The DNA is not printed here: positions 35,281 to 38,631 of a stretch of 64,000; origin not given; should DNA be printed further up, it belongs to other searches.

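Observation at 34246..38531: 1016-aa N6-adenine methyltransferase-SNF2 helicase fusion flanked by an XRE repressor / ImmA protease pair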

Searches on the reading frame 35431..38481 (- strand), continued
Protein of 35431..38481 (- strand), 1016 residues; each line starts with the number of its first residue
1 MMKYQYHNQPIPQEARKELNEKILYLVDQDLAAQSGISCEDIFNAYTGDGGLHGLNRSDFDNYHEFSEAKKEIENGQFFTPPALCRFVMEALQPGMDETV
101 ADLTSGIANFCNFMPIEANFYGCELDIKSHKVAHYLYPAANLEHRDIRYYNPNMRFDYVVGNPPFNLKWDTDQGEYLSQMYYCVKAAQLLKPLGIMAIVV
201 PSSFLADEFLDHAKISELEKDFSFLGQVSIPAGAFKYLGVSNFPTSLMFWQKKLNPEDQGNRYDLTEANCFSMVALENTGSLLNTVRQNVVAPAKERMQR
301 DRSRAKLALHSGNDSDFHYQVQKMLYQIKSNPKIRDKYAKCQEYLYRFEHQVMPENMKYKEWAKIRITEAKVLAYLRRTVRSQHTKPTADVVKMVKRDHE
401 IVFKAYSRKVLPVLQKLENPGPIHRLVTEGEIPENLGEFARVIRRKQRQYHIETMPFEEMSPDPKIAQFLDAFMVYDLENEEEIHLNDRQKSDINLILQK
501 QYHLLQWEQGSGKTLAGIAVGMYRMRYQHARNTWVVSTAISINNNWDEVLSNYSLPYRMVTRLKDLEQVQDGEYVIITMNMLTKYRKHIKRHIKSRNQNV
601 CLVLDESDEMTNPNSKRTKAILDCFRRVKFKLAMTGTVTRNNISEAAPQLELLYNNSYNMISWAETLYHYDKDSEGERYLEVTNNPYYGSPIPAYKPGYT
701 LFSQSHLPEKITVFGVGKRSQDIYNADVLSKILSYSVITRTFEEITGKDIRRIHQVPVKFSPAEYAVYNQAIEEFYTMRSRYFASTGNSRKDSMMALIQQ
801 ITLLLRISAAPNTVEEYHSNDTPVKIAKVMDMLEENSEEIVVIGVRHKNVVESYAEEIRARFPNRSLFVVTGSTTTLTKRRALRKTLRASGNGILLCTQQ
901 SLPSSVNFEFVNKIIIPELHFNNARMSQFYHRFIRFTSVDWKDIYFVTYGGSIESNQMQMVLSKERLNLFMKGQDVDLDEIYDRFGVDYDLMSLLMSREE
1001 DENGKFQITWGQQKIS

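Call 14: find_encoding_contigs(protein=P0067, flank=10000, max_places=2)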
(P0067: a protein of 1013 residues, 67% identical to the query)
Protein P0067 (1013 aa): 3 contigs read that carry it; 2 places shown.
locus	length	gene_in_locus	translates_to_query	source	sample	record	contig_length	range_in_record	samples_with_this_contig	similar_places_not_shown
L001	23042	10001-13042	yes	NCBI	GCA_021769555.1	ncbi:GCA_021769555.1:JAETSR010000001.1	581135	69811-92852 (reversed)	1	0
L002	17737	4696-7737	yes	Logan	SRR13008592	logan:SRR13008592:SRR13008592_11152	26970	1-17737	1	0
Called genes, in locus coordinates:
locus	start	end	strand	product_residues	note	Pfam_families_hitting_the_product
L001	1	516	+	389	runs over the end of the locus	PF03235:GmrSD_N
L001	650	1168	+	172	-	PF19062:DUF5758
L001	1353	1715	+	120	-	-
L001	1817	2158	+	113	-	-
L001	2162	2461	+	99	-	-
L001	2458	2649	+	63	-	-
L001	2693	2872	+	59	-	-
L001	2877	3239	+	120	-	-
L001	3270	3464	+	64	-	-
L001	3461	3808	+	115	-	-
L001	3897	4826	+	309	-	PF06067:DUF932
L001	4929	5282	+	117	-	PF24753:DUF7698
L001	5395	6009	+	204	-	-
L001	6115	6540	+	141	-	PF18789:DarA_C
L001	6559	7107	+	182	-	-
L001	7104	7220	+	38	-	-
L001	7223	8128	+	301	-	-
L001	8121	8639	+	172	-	-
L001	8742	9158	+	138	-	-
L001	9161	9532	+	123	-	-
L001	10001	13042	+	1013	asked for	PF02384:N6_Mtase, PF05175:MTS (weak), PF07669:Eco57I (weak), PF00176:SNF2-rel_dom, PF04851:ResIII (weak), PF00270:DEAD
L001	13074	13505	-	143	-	PF06114:Peptidase_M78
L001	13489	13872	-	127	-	PF01381:HTH_3 (weak), PF12844:HTH_19 (weak), PF13443:HTH_26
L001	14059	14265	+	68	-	-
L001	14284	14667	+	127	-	-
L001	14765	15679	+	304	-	-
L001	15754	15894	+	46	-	-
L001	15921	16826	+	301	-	PF01145:Band_7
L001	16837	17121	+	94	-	-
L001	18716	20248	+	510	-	PF11443:DUF2828, PF25043:DUF7788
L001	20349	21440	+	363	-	PF00155:Aminotran_1_2, PF00266:Aminotran_5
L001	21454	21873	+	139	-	-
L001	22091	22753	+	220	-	PF01555:N6_N4_Mtase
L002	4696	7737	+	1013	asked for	PF02384:N6_Mtase, PF05175:MTS (weak), PF07669:Eco57I (weak), PF00176:SNF2-rel_dom, PF04851:ResIII (weak), PF00270:DEAD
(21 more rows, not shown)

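Call 15: find_encoding_contigs(protein=P0038, flank=10000, max_places=2)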
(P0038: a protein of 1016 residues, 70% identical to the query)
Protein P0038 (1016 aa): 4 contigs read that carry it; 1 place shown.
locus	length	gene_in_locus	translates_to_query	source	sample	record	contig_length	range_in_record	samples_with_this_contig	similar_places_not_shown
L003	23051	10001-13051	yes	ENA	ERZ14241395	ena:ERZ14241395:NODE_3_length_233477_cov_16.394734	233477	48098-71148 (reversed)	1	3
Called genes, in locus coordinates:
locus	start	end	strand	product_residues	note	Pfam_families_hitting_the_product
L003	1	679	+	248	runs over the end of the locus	-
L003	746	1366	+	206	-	-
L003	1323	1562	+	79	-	-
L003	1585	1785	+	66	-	-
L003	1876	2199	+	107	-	-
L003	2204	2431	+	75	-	PF00239:Resolvase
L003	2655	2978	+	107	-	-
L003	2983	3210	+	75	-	PF00239:Resolvase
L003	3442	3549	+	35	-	-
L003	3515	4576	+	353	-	-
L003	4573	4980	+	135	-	-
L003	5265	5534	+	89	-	-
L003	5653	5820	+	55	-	-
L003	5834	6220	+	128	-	-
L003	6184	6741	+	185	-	-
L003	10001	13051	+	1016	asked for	PF02384:N6_Mtase (weak), PF00270:DEAD (faint), PF00176:SNF2-rel_dom, PF04851:ResIII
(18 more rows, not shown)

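Call 30: get_annotated_region(hit=H2, flank=7000)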
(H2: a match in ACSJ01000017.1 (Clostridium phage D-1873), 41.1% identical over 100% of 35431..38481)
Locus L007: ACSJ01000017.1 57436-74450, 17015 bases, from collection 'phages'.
description: Clostridium phage D-1873 CLG.Contig173, whole genome shotgun sequence.
organism: Clostridium phage D-1873 (NCBI taxid 658056)
taxonomy: Viruses
host: Clostridium botulinum D str. 1873; source: ham; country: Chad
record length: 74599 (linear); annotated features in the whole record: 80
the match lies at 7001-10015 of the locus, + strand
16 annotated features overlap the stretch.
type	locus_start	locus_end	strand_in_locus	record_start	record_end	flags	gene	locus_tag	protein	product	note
CDS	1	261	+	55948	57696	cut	-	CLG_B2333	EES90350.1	hypothetical protein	identified by glimmer; putative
CDS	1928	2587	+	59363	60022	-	-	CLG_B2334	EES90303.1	transposon, resolvase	identified by match to protein family HMM PF00239; match to protein family HMM PF00376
CDS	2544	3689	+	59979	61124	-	-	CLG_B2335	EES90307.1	transposase, OrfB family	identified by match to protein family HMM PF01385; match to protein family HMM PF07282; match to protein family HMM ...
CDS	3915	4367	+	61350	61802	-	-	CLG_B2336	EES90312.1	hypothetical protein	identified by glimmer; putative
CDS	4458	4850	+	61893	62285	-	-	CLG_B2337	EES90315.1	conserved hypothetical protein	-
CDS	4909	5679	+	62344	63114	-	-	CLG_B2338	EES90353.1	prophage pi1 protein 08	identified by match to protein family HMM PF02498; match to protein family HMM PF03374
CDS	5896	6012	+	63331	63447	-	-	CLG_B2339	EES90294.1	conserved hypothetical protein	-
CDS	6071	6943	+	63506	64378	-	-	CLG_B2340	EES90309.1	hypothetical protein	identified by glimmer; putative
CDS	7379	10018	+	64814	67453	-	-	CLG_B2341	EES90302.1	putative helicase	identified by match to protein family HMM PF00176; match to protein family HMM PF00271; match to protein family HMM ...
CDS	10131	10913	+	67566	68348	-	-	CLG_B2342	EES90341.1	putative antirepressor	identified by match to protein family HMM PF09669; match to protein family HMM TIGR02681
CDS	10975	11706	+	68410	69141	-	-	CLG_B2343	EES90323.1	hypothetical protein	identified by glimmer; putative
CDS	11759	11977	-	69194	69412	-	-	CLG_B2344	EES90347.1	hypothetical protein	identified by glimmer; putative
CDS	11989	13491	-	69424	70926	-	-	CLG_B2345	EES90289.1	conserved hypothetical protein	-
CDS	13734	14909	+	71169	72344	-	-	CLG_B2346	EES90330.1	phage protein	an automated process has identified a potential problem with this gene model; the current end5 and/or the end3 may need ...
CDS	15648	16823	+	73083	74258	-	-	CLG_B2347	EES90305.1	conserved hypothetical protein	-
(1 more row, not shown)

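Call 31: get_annotated_region(hit=H6, flank=7000)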
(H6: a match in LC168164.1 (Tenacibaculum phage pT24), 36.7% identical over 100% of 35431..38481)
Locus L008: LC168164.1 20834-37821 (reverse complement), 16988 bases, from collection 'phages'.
description: Tenacibaculum phage pT24 DNA, complete genome.
organism: Tenacibaculum phage pT24 (NCBI taxid 1880590)
taxonomy: Viruses; Duplodnaviria; Heunggongvirae; Uroviricota; Caudoviricetes; Kungbxnavirus; Kungbxnavirus pT24
host: Tenacibaculum sp.; source: -; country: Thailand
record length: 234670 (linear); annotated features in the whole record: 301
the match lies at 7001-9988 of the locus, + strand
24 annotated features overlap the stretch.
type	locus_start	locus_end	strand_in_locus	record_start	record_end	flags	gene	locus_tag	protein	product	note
CDS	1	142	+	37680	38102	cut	-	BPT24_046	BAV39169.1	hypothetical protein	-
CDS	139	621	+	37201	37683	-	-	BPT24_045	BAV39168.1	hypothetical protein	-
CDS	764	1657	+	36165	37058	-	-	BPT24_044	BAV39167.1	hypothetical protein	-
CDS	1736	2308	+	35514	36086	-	-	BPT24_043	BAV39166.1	hypothetical protein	-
CDS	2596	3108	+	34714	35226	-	-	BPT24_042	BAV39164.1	hypothetical protein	-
CDS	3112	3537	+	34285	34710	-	-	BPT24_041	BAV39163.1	hypothetical protein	-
CDS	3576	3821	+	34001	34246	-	-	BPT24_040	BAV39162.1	hypothetical protein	-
CDS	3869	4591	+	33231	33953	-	-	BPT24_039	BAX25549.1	hypothetical protein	-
CDS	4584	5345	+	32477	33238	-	-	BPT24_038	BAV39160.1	ABC transporter ATP-binding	-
CDS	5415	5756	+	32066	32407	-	-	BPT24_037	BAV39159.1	ABC transporter ATP-binding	-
CDS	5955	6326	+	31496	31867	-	-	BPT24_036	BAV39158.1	hypothetical protein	-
CDS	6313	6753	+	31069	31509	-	-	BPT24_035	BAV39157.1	hypothetical protein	-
CDS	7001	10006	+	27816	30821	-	-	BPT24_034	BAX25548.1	helicase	-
CDS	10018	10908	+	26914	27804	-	-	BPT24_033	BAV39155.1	hypothetical protein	-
CDS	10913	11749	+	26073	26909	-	-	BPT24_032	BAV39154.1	hypothetical protein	-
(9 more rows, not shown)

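Call 32: find_related_loci(query=window:35431-38481:-, collection=viral_contigs, flank=6000)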
Query window:35431-38481:- (1016 aa) in viral_contigs; peptide patterns used: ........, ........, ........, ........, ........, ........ (x = any residue, [..] = any of these).
60 stretches matched a pattern; 59 encode a relative of the query (tblastn E <= 1e-3); 58 distinct loci.
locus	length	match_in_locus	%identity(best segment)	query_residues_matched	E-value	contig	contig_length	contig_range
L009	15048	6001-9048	99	1-1016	0e+0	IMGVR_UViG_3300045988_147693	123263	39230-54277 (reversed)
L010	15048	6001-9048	74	2-1016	0e+0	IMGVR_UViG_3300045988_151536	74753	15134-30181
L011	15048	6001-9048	74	2-1016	0e+0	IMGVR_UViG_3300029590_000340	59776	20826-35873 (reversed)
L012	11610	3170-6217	74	2-1016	0e+0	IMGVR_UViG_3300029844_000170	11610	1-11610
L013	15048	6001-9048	74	2-1016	0e+0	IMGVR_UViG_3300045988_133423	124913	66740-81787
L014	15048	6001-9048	74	2-1016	0e+0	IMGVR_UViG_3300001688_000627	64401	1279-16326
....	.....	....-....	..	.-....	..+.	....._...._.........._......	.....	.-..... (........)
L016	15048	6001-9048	74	2-1016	0e+0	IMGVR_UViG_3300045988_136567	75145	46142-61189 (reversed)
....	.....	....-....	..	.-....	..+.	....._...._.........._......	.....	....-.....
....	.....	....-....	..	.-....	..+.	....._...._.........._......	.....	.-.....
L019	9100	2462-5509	74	2-1016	0e+0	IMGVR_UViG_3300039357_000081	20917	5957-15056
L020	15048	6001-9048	74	2-1016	0e+0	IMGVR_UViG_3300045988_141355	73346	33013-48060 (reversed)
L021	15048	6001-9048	74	2-1016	0e+0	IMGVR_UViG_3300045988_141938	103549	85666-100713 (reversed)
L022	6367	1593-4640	74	2-1016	0e+0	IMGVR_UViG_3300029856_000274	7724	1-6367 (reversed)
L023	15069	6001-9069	70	2-1016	0e+0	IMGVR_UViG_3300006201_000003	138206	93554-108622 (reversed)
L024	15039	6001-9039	71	2-1015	0e+0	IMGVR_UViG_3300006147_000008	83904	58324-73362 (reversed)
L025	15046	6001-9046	70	1-1016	0e+0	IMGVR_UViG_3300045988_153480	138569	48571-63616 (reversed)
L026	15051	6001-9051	61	2-1016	0e+0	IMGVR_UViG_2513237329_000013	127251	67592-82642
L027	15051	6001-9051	61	2-1016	0e+0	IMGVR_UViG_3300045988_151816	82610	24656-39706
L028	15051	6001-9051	61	2-1016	0e+0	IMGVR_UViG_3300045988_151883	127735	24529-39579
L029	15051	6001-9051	61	2-1016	0e+0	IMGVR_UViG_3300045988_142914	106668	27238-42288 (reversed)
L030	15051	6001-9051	61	2-1016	0e+0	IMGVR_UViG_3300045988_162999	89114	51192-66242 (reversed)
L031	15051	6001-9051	60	2-1016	0e+0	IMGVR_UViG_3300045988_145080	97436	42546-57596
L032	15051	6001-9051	61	2-1016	0e+0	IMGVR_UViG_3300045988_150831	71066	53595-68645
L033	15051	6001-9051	61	2-1016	0e+0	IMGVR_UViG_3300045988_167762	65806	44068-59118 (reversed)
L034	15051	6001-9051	61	2-1016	0e+0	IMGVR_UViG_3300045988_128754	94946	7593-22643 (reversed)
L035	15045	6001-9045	60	2-1016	0e+0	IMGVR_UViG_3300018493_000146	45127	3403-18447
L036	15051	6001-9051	61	2-1016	0e+0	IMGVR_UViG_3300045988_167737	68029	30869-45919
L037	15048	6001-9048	61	2-1015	0e+0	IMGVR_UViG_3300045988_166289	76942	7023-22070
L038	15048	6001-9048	60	2-1015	0e+0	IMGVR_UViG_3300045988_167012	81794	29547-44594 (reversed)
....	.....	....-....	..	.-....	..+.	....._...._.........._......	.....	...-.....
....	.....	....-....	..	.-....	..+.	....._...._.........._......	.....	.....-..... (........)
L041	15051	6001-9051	61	2-1016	0e+0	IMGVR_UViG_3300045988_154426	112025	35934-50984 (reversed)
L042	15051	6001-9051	61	2-1016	0e+0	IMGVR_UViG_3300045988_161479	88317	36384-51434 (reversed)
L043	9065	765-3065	70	251-1015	0e+0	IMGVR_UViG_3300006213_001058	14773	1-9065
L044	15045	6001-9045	71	2-1016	0e+0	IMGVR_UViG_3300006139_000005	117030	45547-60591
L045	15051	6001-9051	61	2-1016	0e+0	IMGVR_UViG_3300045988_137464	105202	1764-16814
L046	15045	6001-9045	71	2-1016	0e+0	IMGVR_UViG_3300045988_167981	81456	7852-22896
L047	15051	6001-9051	61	2-1016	0e+0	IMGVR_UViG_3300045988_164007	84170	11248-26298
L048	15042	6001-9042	71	2-1016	0e+0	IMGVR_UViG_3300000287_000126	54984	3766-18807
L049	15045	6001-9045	72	2-1016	0e+0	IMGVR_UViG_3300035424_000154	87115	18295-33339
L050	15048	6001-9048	74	2-1016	0e+0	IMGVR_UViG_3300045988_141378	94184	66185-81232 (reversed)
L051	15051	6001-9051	61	2-1016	0e+0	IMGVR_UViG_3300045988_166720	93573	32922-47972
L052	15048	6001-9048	72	2-1015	0e+0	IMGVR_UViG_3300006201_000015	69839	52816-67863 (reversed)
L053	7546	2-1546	79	502-1016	0e+0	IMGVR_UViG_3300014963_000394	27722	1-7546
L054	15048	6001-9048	74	2-1016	0e+0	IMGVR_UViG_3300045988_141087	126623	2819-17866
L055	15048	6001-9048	61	2-1015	0e+0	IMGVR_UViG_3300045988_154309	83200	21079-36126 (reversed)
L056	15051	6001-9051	61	2-1016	0e+0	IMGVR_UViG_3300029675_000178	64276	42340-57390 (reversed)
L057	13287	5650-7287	72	467-1016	0e+0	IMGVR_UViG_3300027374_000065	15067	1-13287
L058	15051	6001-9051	61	2-1016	0e+0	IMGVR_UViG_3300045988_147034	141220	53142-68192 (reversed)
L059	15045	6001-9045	60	2-1016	0e+0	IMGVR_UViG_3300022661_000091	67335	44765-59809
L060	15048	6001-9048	73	2-1016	0e+0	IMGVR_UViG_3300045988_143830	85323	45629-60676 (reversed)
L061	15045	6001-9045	60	2-1016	0e+0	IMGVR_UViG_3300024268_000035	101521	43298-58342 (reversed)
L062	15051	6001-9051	61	2-1016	0e+0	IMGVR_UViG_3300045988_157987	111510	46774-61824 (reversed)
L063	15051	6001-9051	86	1-1016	0e+0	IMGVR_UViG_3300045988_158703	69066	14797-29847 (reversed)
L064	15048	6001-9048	63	2-1016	0e+0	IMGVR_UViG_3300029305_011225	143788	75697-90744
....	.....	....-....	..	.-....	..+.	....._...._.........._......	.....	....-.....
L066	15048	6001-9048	61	2-1015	0e+0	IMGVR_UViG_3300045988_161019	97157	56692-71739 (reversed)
